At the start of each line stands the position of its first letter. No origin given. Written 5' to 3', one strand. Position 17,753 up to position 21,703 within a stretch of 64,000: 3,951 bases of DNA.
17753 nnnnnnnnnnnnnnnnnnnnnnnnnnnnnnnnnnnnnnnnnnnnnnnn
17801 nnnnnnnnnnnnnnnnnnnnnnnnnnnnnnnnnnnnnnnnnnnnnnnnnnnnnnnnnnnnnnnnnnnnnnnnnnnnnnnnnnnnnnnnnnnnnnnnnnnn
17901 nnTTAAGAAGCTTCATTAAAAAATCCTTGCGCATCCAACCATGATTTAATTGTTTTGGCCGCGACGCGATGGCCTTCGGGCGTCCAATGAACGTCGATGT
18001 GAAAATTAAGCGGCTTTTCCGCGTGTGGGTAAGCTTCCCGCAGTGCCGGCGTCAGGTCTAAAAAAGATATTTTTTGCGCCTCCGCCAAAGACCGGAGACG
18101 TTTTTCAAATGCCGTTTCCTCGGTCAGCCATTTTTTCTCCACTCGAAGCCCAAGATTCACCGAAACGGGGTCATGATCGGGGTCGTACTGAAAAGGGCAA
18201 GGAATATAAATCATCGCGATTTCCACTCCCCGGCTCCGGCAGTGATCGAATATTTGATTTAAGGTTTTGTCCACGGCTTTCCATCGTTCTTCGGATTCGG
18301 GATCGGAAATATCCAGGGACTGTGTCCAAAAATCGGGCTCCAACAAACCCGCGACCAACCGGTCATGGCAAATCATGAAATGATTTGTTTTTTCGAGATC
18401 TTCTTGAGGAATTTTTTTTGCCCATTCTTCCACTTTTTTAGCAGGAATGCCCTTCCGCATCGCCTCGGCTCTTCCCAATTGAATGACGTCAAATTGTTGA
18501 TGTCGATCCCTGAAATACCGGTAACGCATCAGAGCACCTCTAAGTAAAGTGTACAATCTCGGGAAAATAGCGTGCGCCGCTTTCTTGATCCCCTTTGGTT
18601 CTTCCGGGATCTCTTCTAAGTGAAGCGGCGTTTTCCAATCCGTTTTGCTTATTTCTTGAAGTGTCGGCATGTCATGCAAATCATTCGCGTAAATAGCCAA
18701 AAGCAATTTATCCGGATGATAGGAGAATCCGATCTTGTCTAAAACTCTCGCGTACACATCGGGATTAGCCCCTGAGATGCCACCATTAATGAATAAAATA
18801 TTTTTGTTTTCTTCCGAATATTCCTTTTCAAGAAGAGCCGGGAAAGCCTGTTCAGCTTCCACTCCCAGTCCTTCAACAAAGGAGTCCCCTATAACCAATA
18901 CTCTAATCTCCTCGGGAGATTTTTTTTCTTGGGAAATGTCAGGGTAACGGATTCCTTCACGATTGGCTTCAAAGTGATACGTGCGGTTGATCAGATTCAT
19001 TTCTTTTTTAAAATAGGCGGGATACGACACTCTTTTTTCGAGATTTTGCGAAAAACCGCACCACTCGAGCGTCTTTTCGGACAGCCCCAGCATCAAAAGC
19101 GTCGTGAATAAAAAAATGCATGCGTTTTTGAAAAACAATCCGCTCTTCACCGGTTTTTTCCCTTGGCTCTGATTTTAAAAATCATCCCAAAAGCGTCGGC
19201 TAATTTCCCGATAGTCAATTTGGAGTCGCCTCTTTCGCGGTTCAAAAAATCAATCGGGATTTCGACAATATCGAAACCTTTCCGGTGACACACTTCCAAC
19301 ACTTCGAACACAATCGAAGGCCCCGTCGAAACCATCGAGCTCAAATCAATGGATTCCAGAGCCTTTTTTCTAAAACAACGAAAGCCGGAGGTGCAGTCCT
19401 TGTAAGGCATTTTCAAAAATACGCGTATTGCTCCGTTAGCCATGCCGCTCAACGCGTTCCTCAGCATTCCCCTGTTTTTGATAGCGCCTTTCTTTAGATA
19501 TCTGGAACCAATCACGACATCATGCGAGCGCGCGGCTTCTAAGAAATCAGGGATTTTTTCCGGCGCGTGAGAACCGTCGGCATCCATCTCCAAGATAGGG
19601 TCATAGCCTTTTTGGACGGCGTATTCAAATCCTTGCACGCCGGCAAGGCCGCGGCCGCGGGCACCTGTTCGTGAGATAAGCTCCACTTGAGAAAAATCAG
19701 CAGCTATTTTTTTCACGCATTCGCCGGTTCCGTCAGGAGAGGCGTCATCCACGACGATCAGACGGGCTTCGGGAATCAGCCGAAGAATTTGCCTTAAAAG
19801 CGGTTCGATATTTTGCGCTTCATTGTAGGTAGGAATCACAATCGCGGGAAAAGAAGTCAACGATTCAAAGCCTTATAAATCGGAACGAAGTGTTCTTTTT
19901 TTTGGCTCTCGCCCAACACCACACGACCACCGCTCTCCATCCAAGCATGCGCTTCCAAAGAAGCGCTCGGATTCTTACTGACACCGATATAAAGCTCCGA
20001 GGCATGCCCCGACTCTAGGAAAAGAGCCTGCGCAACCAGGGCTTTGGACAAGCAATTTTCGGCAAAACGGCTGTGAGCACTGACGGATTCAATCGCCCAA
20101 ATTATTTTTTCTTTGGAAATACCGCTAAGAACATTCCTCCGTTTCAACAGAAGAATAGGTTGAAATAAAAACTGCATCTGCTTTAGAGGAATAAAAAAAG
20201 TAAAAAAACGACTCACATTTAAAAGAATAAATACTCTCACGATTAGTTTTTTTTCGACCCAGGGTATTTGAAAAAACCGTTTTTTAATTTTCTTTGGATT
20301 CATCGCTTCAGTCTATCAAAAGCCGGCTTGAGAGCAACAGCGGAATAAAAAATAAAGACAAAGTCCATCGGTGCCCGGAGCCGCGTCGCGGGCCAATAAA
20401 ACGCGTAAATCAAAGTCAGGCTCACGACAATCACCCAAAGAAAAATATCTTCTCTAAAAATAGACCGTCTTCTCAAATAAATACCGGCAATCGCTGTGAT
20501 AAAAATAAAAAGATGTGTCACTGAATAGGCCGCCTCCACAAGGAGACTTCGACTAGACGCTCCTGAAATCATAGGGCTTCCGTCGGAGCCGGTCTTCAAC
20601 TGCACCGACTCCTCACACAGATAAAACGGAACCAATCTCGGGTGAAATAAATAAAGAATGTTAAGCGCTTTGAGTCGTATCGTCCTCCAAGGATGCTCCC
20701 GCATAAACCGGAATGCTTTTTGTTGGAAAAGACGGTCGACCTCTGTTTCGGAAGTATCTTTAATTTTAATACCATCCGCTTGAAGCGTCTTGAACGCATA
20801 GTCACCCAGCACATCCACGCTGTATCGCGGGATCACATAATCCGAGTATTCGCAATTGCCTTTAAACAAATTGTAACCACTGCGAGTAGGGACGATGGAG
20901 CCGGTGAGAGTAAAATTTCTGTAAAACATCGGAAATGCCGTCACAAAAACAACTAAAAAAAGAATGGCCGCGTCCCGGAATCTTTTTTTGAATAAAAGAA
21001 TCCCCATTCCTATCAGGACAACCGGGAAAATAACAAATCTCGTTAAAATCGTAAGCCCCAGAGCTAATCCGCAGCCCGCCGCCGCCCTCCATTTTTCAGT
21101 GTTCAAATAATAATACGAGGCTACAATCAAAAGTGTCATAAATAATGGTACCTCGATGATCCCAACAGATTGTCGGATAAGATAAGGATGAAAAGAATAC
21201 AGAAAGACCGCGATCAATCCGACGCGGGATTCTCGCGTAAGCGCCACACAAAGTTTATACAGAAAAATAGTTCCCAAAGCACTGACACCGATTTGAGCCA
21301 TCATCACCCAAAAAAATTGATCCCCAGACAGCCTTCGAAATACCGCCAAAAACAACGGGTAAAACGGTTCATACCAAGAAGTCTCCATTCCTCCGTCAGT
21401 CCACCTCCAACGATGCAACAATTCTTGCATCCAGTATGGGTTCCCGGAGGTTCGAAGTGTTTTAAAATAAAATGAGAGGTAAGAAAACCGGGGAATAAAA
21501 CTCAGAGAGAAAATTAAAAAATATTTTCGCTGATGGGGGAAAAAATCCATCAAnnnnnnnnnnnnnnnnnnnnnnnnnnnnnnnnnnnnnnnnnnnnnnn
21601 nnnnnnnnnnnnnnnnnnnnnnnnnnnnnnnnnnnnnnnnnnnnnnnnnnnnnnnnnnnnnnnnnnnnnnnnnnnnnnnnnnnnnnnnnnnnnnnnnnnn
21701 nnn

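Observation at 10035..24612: Expansion of GT-C (PMT/ArnT-like) and Dpm1/ArnC-like GT2 genes around the RiPP genes; possible polyprenyl-P-sugar-dependent glycosylation of a peptide or envelope acceptor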

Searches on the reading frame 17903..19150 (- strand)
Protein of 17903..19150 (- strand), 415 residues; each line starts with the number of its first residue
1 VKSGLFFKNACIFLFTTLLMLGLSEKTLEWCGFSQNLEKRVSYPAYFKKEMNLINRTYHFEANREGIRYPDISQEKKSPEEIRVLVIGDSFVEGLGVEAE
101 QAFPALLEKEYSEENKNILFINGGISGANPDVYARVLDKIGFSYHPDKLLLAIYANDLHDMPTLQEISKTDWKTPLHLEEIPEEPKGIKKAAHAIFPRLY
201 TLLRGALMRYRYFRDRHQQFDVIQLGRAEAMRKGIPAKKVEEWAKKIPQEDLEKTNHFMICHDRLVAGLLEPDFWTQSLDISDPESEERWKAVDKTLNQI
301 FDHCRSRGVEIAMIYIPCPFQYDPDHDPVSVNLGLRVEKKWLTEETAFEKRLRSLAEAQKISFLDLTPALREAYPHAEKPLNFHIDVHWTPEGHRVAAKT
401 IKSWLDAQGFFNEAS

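Call 4: search_protein_families(library=pfam, proteins=[window:17903-19150:-], max_evalue=0.01)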
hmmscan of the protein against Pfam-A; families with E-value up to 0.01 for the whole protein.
window:17903-19150:- (415 aa): 3 families
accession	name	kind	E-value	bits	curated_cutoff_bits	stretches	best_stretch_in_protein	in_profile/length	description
PF13472.12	Lipase_GDSL_2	-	5.6e-12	47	32.9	2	86-184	1-95/178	GDSL-like Lipase/Acylhydrolase family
PF16822.11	ALGX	-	2.6e-08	34.3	26.5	1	281-408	16-133/268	SGNH hydrolase-like domain, acetyltransferase AlgX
PF00657.28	Lipase_GDSL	-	1.1e-05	26.1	23.6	1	84-161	1-92/208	GDSL-like Lipase/Acylhydrolase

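Call 8: search_protein_families(library=ncbifam, proteins=[window:17903-19150:-], max_evalue=0.001)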
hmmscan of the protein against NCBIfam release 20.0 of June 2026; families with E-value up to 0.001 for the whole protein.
window:17903-19150:- (415 aa): 2 families
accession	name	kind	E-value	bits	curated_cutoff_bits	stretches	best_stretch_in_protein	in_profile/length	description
NF007819.1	PRK10528.1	equivalog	5e-07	29.6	270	1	84-158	31-105/210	multifunctional acyl-CoA thioesterase I/protease I/lysophospholipase L1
NF047474.1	GDSL_LA_2486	hypoth_equivalog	8.2e-05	22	300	0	346-402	266-322/326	LA_2486 family SGNH/GDSL-type esterase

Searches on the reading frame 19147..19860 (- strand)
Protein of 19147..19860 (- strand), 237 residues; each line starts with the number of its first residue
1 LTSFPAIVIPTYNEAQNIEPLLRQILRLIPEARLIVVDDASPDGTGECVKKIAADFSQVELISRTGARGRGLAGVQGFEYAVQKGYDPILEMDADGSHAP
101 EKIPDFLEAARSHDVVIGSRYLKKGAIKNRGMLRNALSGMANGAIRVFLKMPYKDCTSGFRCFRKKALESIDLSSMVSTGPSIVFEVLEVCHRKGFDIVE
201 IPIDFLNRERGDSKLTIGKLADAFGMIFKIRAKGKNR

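Call 4: search_protein_families(library=pfam, proteins=[window:19147-19860:-], max_evalue=0.01)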
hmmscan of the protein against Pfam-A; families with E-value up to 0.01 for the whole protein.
window:19147-19860:- (237 aa): 3 families
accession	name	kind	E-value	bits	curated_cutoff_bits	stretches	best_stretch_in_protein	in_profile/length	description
PF00535.33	Glycos_transf_2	-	1.7e-26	93.6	23.3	1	7-170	2-166/168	Glycosyl transferase family 2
PF13641.12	Glyco_tranf_2_3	-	8.5e-06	26.4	27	1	6-115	4-116/230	Glycosyltransferase like family 2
PF10111.15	Glyco_tranf_2_2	-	0.00019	21.4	27.3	1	7-109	2-105/276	Glycosyltransferase like family 2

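Call 8: search_protein_families(library=ncbifam, proteins=[window:19147-19860:-], max_evalue=0.001)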
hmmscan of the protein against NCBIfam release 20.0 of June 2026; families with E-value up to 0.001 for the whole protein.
window:19147-19860:- (237 aa): 15 families
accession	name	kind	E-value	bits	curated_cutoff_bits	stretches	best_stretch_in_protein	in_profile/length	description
TIGR04182.1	glyco_TIGR04182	equivalog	1.6e-19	70.4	325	1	6-233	3-217/293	S-layer glycoprotein N-glycosyltransferase AglJ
NF058614.1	PPMAGASynPpgS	equivalog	4e-16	59.1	370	1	7-214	4-205/226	polyprenyl-phospho-N-acetylgalactosaminyl synthase PpgS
NF041391.1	DPhHxTase_Halo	equivalog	1.6e-15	56.7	375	1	11-215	3-192/213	dolichyl-phosphate hexose transferase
NF047588.1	GlcsyltransPgfSStrep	equivalog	8.2e-15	54.8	500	1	6-171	4-167/308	glycosyltransferase PgfS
NF007986.1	PRK10714.1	equivalog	4.9e-11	42.2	529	1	6-221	9-216/316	undecaprenyl-phosphate 4-deoxy-4-formamido-L-arabinose transferase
NF045692.1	OglycostaseCruG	equivalog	1e-10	41.1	600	1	6-114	44-156/386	2'-O-glycosyltransferase CruG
TIGR03469.1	HpnB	hypoth_equivalog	8.4e-10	38.2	379.25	1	6-120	47-170/386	hopene-associated glycosyltransferase HpnB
TIGR03937.1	PgaC_IcaA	equivalog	3.8e-09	36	422.3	1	6-95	48-135/407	poly-beta-1,6-N-acetyl-D-glucosamine synthase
TIGR04283.1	glyco_like_mftF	equivalog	2.5e-08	33.8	182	1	7-63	3-55/221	TIGR04283 family arsenosugar biosynthesis glycosyltransferase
NF053846.1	glyco_with_XrtP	equivalog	1.6e-06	27.1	520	1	7-69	45-107/440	XrtP-associated glycosyltransferase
NF007482.0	PRK10073.1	equivalog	4.4e-06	25.9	423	1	6-115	9-115/334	glycosyltransferase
NF047683.1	TeichurnBiosyTuaG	equivalog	6.1e-05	22.8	400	1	6-114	9-115/252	teichuronic acid biosynthesis protein TuaG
NF041875.1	EPS_EpsD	equivalog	9e-05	22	370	1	7-108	3-102/325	exopolysaccharide biosynthesis glycosyltransferase EpsD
NF038302.1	EPS_HpsE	equivalog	0.00061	18.9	300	1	6-64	4-66/307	hormogonium polysaccharide biosynthesis glycosyltransferase HpsE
TIGR01556.1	rhamnosyltran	subfamily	0.00064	19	200.55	1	12-103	3-91/281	rhamnosyltransferase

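Call 92: search_solved_structures(query=window:19147-19860:-, max_evalue=0.001)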
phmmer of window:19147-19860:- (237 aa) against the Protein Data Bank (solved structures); distinct sequences matched with E-value up to 0.001: 9.
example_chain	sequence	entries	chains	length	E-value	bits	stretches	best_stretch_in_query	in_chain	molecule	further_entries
5mlz_A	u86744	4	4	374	1.1e-28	103.3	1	6-218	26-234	Dolichol monophosphate mannose synthase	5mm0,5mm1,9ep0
9bhc_C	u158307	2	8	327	8.4e-08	35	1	6-221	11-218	Undecaprenyl-phosphate 4-deoxy-4-formamido-L-arabinose transferase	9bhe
8vxh_A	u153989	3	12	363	1.1e-07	34.6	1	6-221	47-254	Undecaprenyl-phosphate 4-deoxy-4-formamido-L-arabinose transferase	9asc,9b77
9hwj_A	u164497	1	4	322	1.4e-07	34.2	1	6-221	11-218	Undecaprenyl-phosphate 4-deoxy-4-formamido-L-arabinose transferase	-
5eke_A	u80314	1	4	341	3.2e-06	29.8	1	6-126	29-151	Uncharacterized glycosyltransferase sll0501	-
5ekp_C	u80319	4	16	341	3.2e-06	29.8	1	6-126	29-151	Uncharacterized glycosyltransferase sll0501 | Glycosyltransferase sll0501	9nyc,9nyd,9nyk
9nye_A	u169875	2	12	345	3.3e-06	29.8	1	6-126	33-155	Glycosyltransferase sll0501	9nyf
6yv7_B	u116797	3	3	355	0.00094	21.7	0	6-73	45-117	Glycosyl transferase, family 2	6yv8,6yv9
6yv7_A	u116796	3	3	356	0.00095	21.7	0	6-73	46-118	Glycosyl transferase, family 2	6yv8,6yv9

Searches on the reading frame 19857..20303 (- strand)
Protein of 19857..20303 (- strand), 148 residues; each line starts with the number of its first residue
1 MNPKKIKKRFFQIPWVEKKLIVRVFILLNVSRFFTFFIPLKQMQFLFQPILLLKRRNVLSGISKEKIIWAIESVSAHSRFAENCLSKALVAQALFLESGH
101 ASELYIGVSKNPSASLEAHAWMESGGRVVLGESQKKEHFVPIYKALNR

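Call 4: search_protein_families(library=pfam, proteins=[window:19857-20303:-], max_evalue=0.01)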
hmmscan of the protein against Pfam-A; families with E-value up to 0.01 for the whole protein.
window:19857-20303:- (148 aa): 1 family
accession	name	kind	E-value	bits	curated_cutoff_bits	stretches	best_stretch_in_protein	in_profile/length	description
PF13471.12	Transglut_core3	-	7.6e-20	71.4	26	1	65-143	39-116/117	Transglutaminase-like superfamily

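Call 8: search_protein_families(library=ncbifam, proteins=[window:19857-20303:-], max_evalue=0.001)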
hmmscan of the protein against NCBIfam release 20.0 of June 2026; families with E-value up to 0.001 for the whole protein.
window:19857-20303:- (148 aa): 1 family
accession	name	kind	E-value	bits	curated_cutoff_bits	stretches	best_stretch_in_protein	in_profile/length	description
NF033537.1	lasso_biosyn_B2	equivalog_domain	7.8e-19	68.3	33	1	23-144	7-131/132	lasso peptide biosynthesis B2 protein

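Call 13: find_encoding_contigs(protein=window:19857-20303:-, flank=10000, max_places=6)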
Protein window:19857-20303:- (148 aa): 3 contigs read that carry it; 2 places shown.
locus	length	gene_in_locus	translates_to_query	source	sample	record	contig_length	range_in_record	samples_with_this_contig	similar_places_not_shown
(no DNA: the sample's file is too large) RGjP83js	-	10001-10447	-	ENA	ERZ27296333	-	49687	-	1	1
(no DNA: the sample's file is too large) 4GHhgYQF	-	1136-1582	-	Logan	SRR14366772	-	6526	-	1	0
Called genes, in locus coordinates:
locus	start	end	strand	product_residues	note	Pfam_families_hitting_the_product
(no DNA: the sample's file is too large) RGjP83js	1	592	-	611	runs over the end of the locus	PF08439:Peptidase_M3_N, PF01432:Peptidase_M3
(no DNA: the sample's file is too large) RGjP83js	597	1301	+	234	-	PF13489:Methyltransf_23, PF08241:Methyltransf_11, PF08242:Methyltransf_12, PF13649:Methyltransf_25, PF13847:Methyltransf_31 (weak)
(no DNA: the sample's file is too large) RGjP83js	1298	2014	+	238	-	PF00535:Glycos_transf_2, PF10111:Glyco_tranf_2_2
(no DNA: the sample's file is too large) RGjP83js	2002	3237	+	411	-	PF08421:Methyltransf_13, PF13489:Methyltransf_23, PF08484:Methyltransf_14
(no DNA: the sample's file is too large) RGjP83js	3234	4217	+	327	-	PF01370:Epimerase, PF05368:NmrA (faint), PF16363:GDP_Man_Dehyd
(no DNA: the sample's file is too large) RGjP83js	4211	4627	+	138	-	-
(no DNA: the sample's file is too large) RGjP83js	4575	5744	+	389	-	PF01041:DegT_DnrJ_EryC1, PF00155:Aminotran_1_2 (faint), PF01212:Beta_elim_lyase (weak)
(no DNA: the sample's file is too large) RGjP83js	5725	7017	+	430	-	-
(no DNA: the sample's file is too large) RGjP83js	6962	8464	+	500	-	-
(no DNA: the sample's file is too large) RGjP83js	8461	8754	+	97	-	PF05402:PqqD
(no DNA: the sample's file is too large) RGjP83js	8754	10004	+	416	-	PF09852:DUF2079 (weak), PF13231:PMT_2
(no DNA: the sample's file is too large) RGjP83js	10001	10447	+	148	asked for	PF13471:Transglut_core3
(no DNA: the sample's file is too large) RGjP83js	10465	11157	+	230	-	PF00535:Glycos_transf_2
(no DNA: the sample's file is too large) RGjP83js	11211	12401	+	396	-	PF00657:Lipase_GDSL (faint), PF13472:Lipase_GDSL_2 (weak), PF16822:ALGX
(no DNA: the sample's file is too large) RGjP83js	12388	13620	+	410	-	PF00657:Lipase_GDSL (weak), PF13472:Lipase_GDSL_2 (weak)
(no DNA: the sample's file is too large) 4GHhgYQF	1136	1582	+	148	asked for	PF13471:Transglut_core3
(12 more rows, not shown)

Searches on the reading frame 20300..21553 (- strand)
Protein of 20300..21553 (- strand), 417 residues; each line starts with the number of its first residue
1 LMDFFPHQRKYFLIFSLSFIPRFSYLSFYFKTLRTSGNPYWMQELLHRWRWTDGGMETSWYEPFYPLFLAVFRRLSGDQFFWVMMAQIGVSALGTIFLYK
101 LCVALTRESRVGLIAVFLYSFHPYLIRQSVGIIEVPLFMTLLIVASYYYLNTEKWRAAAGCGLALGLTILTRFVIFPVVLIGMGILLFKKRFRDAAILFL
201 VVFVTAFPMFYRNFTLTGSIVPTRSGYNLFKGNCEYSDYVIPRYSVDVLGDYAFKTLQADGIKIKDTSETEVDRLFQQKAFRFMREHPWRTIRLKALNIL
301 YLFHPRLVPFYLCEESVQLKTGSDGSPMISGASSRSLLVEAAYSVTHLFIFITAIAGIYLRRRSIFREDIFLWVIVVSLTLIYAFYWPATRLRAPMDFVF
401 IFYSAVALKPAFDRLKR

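Call 4: search_protein_families(library=pfam, proteins=[window:20300-21553:-], max_evalue=0.01)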
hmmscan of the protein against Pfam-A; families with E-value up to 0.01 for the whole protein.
window:20300-21553:- (417 aa): 2 families
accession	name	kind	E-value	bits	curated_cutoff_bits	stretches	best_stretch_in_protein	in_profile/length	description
PF13231.12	PMT_2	-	4.5e-09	37.2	26.1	1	63-210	4-154/160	Dolichyl-phosphate-mannose-protein mannosyltransferase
PF09852.15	DUF2079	-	2.8e-06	27.1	28.2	1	81-205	64-188/459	Predicted membrane protein (DUF2079)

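Call 8: search_protein_families(library=ncbifam, proteins=[window:20300-21553:-], max_evalue=0.001)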
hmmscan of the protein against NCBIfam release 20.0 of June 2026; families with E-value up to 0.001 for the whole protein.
window:20300-21553:- (417 aa): 1 family
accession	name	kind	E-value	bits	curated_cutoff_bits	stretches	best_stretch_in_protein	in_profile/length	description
NF047440.1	LA3751_2_3_fam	subfamily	3.5e-09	36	200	1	63-226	83-253/460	LA_3751/LA_3752 family putative glycosyltransferase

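Call 32: search_solved_structures(query=window:20300-21553:-, max_evalue=1)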
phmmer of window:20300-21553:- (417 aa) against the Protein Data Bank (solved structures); distinct sequences matched with E-value up to 1: 0.
